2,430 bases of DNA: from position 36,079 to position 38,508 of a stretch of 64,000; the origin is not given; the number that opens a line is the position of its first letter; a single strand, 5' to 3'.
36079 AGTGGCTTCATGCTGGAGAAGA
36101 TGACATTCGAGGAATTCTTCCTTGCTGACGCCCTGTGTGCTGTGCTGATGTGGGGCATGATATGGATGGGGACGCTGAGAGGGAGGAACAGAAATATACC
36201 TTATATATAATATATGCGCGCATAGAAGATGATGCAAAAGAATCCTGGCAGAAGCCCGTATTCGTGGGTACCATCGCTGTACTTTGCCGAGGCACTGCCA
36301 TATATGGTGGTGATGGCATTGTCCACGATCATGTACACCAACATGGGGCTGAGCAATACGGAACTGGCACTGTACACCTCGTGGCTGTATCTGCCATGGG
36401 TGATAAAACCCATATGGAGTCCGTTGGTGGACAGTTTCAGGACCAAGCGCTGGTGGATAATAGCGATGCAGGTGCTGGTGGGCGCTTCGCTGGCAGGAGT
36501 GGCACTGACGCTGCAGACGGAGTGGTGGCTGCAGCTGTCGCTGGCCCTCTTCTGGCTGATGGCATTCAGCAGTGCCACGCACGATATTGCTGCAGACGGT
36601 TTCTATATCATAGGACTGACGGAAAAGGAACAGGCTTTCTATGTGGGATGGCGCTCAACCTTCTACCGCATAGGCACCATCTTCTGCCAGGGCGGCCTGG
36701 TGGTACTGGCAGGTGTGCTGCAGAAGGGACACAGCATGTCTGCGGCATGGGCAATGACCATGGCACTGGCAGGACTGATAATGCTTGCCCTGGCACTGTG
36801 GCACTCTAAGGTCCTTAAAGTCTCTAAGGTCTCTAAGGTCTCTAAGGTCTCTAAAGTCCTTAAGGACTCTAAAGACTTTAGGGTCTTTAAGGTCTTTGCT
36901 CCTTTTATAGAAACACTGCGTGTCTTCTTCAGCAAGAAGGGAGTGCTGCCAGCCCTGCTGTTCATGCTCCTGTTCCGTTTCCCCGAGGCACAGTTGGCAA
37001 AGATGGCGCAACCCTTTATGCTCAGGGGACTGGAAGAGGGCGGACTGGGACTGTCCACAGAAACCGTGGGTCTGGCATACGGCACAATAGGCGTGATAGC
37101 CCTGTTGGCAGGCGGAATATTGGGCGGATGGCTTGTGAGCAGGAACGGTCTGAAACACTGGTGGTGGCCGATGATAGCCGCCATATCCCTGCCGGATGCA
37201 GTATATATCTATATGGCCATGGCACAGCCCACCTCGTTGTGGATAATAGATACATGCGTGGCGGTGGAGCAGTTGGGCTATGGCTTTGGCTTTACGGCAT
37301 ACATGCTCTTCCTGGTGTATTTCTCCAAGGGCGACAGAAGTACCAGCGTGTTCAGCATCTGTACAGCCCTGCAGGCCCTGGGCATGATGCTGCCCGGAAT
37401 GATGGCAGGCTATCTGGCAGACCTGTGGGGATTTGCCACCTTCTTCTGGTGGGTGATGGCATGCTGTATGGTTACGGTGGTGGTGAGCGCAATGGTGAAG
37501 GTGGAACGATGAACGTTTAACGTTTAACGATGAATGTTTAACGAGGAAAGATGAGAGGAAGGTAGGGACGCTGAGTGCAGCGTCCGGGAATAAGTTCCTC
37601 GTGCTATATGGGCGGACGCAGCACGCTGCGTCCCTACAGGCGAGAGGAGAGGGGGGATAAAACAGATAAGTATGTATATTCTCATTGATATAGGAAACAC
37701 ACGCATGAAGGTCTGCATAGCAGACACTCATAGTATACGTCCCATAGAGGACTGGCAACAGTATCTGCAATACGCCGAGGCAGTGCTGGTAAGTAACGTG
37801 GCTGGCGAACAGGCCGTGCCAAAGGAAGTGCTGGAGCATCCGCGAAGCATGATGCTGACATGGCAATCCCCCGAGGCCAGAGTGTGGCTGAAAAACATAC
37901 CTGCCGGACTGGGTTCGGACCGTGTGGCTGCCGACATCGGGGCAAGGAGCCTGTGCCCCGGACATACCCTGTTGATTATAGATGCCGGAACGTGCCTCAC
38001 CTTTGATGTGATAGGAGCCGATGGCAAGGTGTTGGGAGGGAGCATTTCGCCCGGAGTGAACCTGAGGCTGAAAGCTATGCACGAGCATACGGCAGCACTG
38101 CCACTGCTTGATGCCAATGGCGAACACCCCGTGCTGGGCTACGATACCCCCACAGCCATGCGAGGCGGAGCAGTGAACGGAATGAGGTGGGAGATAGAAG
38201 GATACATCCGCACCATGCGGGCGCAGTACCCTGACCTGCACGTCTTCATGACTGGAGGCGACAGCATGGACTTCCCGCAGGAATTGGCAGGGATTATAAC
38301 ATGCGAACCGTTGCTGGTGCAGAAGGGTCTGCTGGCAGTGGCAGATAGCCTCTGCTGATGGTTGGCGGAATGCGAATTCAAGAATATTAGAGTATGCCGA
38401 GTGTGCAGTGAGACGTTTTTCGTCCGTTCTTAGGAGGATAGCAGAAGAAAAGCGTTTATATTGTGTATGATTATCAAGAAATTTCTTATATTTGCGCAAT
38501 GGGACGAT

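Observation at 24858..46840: Many sequence-unrelated short-period 'word' arrays sit at gene 3' ends, donate stop codons and co-localise with hairpin elements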

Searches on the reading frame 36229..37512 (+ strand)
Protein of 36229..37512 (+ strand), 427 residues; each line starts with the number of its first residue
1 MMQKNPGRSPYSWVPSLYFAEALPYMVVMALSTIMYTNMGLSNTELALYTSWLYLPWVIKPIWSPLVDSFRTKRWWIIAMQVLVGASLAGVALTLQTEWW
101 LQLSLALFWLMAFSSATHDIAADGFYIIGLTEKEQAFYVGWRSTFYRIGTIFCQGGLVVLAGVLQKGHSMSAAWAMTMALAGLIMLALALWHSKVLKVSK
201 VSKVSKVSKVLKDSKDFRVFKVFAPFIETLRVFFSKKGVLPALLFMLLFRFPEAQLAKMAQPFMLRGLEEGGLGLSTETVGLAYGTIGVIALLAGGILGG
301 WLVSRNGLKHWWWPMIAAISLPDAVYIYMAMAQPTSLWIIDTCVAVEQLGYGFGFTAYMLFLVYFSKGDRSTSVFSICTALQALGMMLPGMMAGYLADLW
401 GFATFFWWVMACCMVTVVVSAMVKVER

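Call 8: search_protein_families(library=ncbifam, proteins=[window:36229-37512:+])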
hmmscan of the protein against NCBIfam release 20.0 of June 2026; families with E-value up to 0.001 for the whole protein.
window:36229-37512:+ (427 aa): 4 families
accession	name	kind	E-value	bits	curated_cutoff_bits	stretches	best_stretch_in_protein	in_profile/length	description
TIGR00901.2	2A0125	subfamily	3.8e-42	144.4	350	1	17-419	12-413/417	AmpG family muropeptide MFS transporter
NF008867.0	PRK11902.1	equivalog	8.5e-21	74.4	656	1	17-418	21-398/419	muropeptide transporter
TIGR02718.1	sider_RhtX_FptX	subfamily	2.2e-17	63.1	356.15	1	15-420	7-387/390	RhtX/FptX family siderophore transporter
NF008238.0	PRK11010.1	equivalog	5.9e-16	58.4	756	1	35-419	35-398/492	muropeptide MFS transporter AmpG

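Call 37: find_homologous_proteins(query=window:36229-37512:+, max_evalue=1e-30)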
Query window:36229-37512:+ (427 aa): 8000 proteins with E <= 1e-30 among 8000 candidates; the best 120 are listed.
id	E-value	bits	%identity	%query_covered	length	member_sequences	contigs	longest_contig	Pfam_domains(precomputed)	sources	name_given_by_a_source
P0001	2.3e-272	921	97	100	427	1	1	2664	PF03092.23,PF07690.22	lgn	-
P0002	2.2e-270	915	96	100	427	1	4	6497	PF03092.23,PF07690.22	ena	-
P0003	1.4e-268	909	96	100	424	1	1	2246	PF03092.23,PF07690.22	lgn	-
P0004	2.3e-268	908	96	100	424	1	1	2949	PF03092.23,PF07690.22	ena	-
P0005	3.2e-268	908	96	100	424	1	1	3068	PF03092.23,PF07690.22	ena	-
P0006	3.5e-268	908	96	100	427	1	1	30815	PF03092.23,PF07690.22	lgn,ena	-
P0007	5.4e-268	907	96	100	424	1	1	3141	PF03092.23,PF07690.22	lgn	-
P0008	1.9e-267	905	96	100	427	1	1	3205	PF03092.23,PF07690.22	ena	-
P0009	2.0e-267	905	96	100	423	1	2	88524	PF03092.23,PF07690.22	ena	-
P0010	3.9e-267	904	96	100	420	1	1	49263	PF03092.23,PF07690.22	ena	-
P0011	3.9e-267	904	96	100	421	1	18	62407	PF03092.23,PF07690.22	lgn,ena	-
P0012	4.5e-267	904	95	100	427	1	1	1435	PF03092.23,PF07690.22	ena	-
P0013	1.2e-266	902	96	100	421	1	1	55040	PF03092.23,PF07690.22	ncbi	-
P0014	1.4e-266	902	96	100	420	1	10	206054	PF03092.23,PF07690.22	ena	-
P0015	1.5e-266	902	96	100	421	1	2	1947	PF03092.23,PF07690.22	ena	-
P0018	4.5e-266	901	96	100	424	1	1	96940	PF03092.23,PF07690.22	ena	-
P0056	2.3e-256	869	93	100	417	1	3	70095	PF03092.23,PF07690.22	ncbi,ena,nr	ncbi:MAG: MFS transporter [Bacteroidaceae bacterium]|nr:MFS transporter [Bacteroidaceae bacterium]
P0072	3.3e-244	829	97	91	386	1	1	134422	PF03092.23,PF07690.22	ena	-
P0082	1.4e-236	803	95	91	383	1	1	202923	PF03092.23,PF07690.22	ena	-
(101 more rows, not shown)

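Call 39: find_encoding_contigs(protein=P0014, flank=10000, max_places=3)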
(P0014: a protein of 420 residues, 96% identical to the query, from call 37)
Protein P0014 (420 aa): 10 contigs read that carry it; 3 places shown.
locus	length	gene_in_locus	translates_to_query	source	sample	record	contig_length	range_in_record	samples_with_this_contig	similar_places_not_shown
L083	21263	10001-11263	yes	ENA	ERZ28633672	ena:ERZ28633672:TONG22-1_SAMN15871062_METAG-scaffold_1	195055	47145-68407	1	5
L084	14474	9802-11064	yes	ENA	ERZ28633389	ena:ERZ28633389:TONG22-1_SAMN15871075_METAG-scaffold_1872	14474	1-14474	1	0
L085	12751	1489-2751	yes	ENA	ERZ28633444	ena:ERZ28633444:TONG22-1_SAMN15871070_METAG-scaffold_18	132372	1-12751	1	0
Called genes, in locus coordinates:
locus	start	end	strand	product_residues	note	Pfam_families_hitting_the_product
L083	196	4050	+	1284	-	-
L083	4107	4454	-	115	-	-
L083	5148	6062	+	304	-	PF00717:Peptidase_S24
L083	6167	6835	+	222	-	PF05635:23S_rRNA_IVP (weak)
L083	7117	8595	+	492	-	PF00587:tRNA-synt_2b, PF03129:HGTP_anticodon, PF09180:ProRS-C_1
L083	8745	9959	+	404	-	-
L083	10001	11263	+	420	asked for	PF03092:BT1, PF07690:MFS_1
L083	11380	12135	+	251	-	PF03309:Pan_kinase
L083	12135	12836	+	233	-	PF00912:Transgly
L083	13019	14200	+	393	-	PF13173:AAA_14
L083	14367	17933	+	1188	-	PF01855:POR_N, PF17147:PFOR_II, PF01558:POR, PF10371:EKR, PF00037:Fer4 (weak), PF12837:Fer4_6 (weak), PF12838:Fer4_7, PF13484:Fer4_16, +5 more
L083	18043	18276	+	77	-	PF21082:MS_channel_3rd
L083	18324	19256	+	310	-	PF00535:Glycos_transf_2, PF10111:Glyco_tranf_2_2, PF13641:Glyco_tranf_2_3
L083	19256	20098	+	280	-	PF00535:Glycos_transf_2, PF10111:Glyco_tranf_2_2, PF13641:Glyco_tranf_2_3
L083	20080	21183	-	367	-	-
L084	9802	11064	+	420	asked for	PF03092:BT1, PF07690:MFS_1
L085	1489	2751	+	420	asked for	PF03092:BT1, PF07690:MFS_1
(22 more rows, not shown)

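Call 40: find_encoding_contigs(protein=P0009, flank=10000, max_places=2)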
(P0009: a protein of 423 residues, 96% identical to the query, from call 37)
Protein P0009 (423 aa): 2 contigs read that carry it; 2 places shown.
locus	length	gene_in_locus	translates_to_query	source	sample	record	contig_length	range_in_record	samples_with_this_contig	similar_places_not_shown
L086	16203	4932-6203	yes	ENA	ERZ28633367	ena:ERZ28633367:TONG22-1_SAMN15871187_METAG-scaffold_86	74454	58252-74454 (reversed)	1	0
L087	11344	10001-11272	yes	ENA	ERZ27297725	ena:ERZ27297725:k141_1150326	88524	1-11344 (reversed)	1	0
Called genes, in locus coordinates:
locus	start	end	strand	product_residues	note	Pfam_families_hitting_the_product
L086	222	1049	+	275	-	PF00717:Peptidase_S24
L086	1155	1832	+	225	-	PF05635:23S_rRNA_IVP (weak)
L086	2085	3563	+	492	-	PF00587:tRNA-synt_2b, PF03129:HGTP_anticodon, PF09180:ProRS-C_1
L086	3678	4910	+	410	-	-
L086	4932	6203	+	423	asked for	PF03092:BT1, PF07690:MFS_1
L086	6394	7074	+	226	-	PF03309:Pan_kinase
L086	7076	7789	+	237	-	PF00912:Transgly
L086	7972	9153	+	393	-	PF13173:AAA_14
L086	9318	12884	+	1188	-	PF01855:POR_N, PF17147:PFOR_II, PF01558:POR, PF10371:EKR, PF00037:Fer4 (weak), PF12837:Fer4_6 (weak), PF12838:Fer4_7, PF13484:Fer4_16, +5 more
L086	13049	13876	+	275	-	PF00924:MS_channel_2nd, PF21082:MS_channel_3rd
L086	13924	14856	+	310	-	PF00535:Glycos_transf_2, PF10111:Glyco_tranf_2_2, PF13641:Glyco_tranf_2_3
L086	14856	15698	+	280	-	PF00535:Glycos_transf_2, PF10111:Glyco_tranf_2_2, PF13641:Glyco_tranf_2_3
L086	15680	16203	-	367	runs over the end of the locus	-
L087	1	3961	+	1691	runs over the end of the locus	PF14200:RicinB_lectin_2 (faint), PF13402:Peptidase_M60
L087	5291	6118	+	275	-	PF00717:Peptidase_S24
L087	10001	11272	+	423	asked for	PF03092:BT1, PF07690:MFS_1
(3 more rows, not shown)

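Call 41: find_encoding_contigs(protein=P0006, flank=10000, max_places=2)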
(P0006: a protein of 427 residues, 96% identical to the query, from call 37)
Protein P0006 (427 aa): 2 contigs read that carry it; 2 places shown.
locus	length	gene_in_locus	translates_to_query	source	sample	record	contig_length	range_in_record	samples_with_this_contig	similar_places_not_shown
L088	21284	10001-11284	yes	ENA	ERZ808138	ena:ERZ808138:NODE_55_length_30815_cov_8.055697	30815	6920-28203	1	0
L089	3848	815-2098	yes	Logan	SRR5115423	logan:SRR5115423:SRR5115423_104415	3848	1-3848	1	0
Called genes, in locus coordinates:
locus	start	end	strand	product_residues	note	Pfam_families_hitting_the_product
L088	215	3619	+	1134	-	-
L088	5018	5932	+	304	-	PF00717:Peptidase_S24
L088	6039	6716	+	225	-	PF05635:23S_rRNA_IVP (weak)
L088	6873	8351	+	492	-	PF00587:tRNA-synt_2b, PF03129:HGTP_anticodon, PF09180:ProRS-C_1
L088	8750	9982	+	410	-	-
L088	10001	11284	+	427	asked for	PF07690:MFS_1, PF03092:BT1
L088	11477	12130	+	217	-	PF03309:Pan_kinase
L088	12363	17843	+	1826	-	PF02838:Glyco_hydro_20b, PF14845:Glycohydro_20b2 (weak), PF00728:Glyco_hydro_20, PF14200:RicinB_lectin_2 (faint), PF13385:Laminin_G_3, PF13088:BNR_2 (weak)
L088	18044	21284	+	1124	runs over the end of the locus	PF02012:BNR (faint)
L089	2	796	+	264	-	?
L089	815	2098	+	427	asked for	PF07690:MFS_1, PF03092:BT1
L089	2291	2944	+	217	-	PF03309:Pan_kinase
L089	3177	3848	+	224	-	?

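Call 59: find_encoding_contigs(protein=P0018, flank=10000, max_places=1)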
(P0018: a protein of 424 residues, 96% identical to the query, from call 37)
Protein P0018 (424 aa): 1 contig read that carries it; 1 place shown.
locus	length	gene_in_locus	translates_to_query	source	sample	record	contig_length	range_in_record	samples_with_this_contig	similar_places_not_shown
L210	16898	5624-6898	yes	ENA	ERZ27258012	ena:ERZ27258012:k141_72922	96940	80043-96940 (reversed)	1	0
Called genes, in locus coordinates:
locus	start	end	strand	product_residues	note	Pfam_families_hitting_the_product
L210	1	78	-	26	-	?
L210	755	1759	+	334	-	PF00717:Peptidase_S24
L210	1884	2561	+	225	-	PF05635:23S_rRNA_IVP (weak)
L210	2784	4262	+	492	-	PF00587:tRNA-synt_2b, PF03129:HGTP_anticodon, PF09180:ProRS-C_1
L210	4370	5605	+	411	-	-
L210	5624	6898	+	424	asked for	PF03092:BT1, PF07690:MFS_1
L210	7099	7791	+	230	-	PF03309:Pan_kinase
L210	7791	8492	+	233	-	PF00912:Transgly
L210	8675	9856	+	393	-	PF13173:AAA_14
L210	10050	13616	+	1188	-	PF01855:POR_N, PF17147:PFOR_II, PF01558:POR, PF10371:EKR, PF00037:Fer4 (weak), PF12837:Fer4_6 (weak), PF12838:Fer4_7, PF13484:Fer4_16, +5 more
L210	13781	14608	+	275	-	PF00924:MS_channel_2nd, PF21082:MS_channel_3rd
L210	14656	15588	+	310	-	PF00535:Glycos_transf_2, PF10111:Glyco_tranf_2_2, PF13641:Glyco_tranf_2_3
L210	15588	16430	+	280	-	PF00535:Glycos_transf_2, PF10111:Glyco_tranf_2_2, PF13641:Glyco_tranf_2_3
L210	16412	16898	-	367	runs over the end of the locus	-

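Call 60: find_encoding_contigs(protein=P0072, flank=10000, max_places=1)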
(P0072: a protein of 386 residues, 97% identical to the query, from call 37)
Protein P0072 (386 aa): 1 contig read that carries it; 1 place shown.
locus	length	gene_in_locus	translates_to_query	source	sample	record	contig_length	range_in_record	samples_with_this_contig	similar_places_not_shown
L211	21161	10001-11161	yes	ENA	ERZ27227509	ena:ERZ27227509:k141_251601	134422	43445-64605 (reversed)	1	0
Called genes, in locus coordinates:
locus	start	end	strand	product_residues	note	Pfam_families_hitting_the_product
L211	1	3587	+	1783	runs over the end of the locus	PF14200:RicinB_lectin_2 (faint), PF22633:F5_F8_type_C_2 (faint), PF13402:Peptidase_M60, PF00754:F5_F8_type_C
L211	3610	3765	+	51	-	-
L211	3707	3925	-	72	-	-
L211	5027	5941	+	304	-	PF00717:Peptidase_S24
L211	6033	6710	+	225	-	PF05635:23S_rRNA_IVP (weak)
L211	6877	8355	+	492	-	PF00587:tRNA-synt_2b, PF03129:HGTP_anticodon, PF09180:ProRS-C_1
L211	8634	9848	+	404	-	-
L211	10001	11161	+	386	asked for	PF03092:BT1, PF07690:MFS_1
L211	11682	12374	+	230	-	PF03309:Pan_kinase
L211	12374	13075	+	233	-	PF00912:Transgly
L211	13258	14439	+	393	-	PF13173:AAA_14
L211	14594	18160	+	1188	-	PF01855:POR_N, PF17147:PFOR_II, PF01558:POR, PF10371:EKR, PF00037:Fer4 (weak), PF12837:Fer4_6 (weak), PF12838:Fer4_7, PF13484:Fer4_16, +5 more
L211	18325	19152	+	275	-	PF00924:MS_channel_2nd, PF21082:MS_channel_3rd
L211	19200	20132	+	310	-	PF00535:Glycos_transf_2, PF10111:Glyco_tranf_2_2, PF13641:Glyco_tranf_2_3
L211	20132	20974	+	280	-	PF00535:Glycos_transf_2, PF10111:Glyco_tranf_2_2, PF13641:Glyco_tranf_2_3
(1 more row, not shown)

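Call 61: find_encoding_contigs(protein=P0082, flank=10000, max_places=1)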
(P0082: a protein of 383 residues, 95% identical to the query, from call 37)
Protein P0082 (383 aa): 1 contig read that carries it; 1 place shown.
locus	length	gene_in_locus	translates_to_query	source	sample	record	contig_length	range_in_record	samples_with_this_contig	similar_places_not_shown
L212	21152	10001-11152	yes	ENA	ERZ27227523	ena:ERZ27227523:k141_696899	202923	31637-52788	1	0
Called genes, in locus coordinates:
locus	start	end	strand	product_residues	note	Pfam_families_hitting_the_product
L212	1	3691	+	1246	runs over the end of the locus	PF00754:F5_F8_type_C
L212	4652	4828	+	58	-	-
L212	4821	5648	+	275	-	PF00717:Peptidase_S24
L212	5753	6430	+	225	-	PF05635:23S_rRNA_IVP (weak)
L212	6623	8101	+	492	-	PF00587:tRNA-synt_2b, PF03129:HGTP_anticodon, PF09180:ProRS-C_1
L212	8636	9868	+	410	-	-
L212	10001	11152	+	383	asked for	PF03092:BT1, PF07690:MFS_1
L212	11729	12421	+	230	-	PF03309:Pan_kinase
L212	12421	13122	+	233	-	PF00912:Transgly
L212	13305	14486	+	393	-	PF13173:AAA_14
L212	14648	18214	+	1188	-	PF01855:POR_N, PF17147:PFOR_II, PF01558:POR, PF10371:EKR, PF00037:Fer4 (weak), PF12837:Fer4_6 (weak), PF12838:Fer4_7, PF13484:Fer4_16, +6 more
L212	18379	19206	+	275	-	PF00924:MS_channel_2nd, PF21082:MS_channel_3rd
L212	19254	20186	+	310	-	PF00535:Glycos_transf_2, PF10111:Glyco_tranf_2_2, PF13641:Glyco_tranf_2_3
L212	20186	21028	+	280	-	PF00535:Glycos_transf_2, PF10111:Glyco_tranf_2_2, PF13641:Glyco_tranf_2_3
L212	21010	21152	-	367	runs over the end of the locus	-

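Call 62: find_encoding_contigs(protein=P0056, flank=10000, max_places=1)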
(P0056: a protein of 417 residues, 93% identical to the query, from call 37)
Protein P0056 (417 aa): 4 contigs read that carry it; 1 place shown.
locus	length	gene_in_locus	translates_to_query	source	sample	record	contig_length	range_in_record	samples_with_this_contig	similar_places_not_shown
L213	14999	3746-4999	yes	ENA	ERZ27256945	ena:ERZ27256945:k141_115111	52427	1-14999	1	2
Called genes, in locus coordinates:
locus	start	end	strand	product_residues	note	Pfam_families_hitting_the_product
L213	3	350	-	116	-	?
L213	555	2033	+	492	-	PF00587:tRNA-synt_2b, PF03129:HGTP_anticodon, PF09180:ProRS-C_1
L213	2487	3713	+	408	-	PF07690:MFS_1 (weak)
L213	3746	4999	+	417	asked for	PF03092:BT1, PF07690:MFS_1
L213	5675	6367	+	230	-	PF03309:Pan_kinase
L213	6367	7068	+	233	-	PF00912:Transgly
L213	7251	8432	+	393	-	PF13173:AAA_14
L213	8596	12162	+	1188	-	PF01855:POR_N, PF17147:PFOR_II, PF01558:POR, PF10371:EKR, PF00037:Fer4 (weak), PF12837:Fer4_6 (weak), PF12838:Fer4_7, PF13484:Fer4_16, +6 more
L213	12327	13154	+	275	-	PF00924:MS_channel_2nd, PF21082:MS_channel_3rd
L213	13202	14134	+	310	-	PF00535:Glycos_transf_2, PF10111:Glyco_tranf_2_2, PF13641:Glyco_tranf_2_3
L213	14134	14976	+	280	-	PF00535:Glycos_transf_2, PF10111:Glyco_tranf_2_2, PF13641:Glyco_tranf_2_3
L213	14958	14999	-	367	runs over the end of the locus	-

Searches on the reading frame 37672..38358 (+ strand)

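Call 8: search_protein_families(library=ncbifam, proteins=[window:37672-38358:+])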
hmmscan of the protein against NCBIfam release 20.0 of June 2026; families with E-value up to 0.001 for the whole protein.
window:37672-38358:+ (228 aa): 31 families (the best 25 are shown)
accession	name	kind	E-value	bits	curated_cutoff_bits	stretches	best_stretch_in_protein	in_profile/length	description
NF009854.0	PRK13320.1-6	equivalog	1.7e-50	171.8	414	1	1-221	1-233/243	type III pantothenate kinase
NF009850.0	PRK13320.1-2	equivalog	2.4e-50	171.5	321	1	1-220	1-230/241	type III pantothenate kinase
NF009853.0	PRK13320.1-5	equivalog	3.9e-44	151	287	1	1-223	1-236/243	type III pantothenate kinase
NF009848.0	PRK13318.1-6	equivalog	1.5e-33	116.3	248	1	71-225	97-252/256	type III pantothenate kinase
TIGR00671.1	baf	subfamily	4.8e-29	101.8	58.2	1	77-220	96-238/243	type III pantothenate kinase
NF009855.0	PRK13321.1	equivalog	7.4e-28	97.5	233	1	77-224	103-251/256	type III pantothenate kinase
NF009851.0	PRK13320.1-3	equivalog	1.2e-27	97.2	500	1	72-220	85-236/244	type III pantothenate kinase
NF009844.0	PRK13318.1-2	equivalog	9.8e-27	93.7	331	1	77-225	104-252/259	type III pantothenate kinase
NF009871.0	PRK13331.1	equivalog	3.3e-26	92.1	251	1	6-199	13-215/253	pantothenate kinase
NF009860.0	PRK13322.1-5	equivalog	8.8e-26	91.1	288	1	78-222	98-242/248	pantothenate kinase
NF009852.0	PRK13320.1-4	equivalog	2.2e-24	86.1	439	1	76-220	111-261/270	pantothenate kinase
NF009849.0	PRK13320.1-1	equivalog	7.8e-24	84.4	354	1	75-219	105-255/267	type III pantothenate kinase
NF009868.0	PRK13328.1-4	equivalog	4.3e-19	68.9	388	1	9-156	12-178/268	type III pantothenate kinase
NF009866.0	PRK13328.1-2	equivalog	1.7e-17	63.9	360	1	12-226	25-251/266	type III pantothenate kinase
NF009847.0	PRK13318.1-5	equivalog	2.8e-16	59.6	381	1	77-221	103-248/256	type III pantothenate kinase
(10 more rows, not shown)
